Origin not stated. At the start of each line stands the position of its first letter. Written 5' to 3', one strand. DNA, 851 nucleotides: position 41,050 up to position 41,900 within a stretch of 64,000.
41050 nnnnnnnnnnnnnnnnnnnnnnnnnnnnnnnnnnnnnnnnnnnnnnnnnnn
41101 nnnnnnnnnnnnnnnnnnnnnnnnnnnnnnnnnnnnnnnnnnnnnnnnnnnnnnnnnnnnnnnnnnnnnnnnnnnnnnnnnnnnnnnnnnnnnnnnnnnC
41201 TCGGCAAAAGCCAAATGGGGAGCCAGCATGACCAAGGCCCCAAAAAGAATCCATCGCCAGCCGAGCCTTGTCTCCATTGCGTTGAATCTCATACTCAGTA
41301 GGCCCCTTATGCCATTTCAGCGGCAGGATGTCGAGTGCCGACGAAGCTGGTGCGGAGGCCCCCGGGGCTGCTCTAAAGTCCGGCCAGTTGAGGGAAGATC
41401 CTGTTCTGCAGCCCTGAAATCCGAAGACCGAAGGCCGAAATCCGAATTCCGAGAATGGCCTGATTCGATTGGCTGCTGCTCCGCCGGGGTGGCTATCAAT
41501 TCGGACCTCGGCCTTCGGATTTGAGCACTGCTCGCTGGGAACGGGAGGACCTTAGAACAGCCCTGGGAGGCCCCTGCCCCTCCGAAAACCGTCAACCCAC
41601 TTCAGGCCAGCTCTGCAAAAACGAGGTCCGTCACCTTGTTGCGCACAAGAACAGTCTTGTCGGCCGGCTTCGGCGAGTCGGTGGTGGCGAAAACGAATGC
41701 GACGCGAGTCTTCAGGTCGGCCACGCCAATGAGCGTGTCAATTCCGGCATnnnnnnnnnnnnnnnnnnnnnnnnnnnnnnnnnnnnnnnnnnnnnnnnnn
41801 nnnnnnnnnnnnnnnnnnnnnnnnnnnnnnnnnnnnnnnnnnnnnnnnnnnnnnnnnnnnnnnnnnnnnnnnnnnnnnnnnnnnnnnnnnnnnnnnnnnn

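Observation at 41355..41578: H4 shares a near-identical 76-nt module with H1 and an inverted module with H5: modular, orientation-aware elements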

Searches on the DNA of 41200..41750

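Call 70: search_rna_families(source=window, start=41200, end=41750, threshold=evalue, max_evalue=1)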
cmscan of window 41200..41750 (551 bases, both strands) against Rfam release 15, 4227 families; matches with E-value up to 1: 0.
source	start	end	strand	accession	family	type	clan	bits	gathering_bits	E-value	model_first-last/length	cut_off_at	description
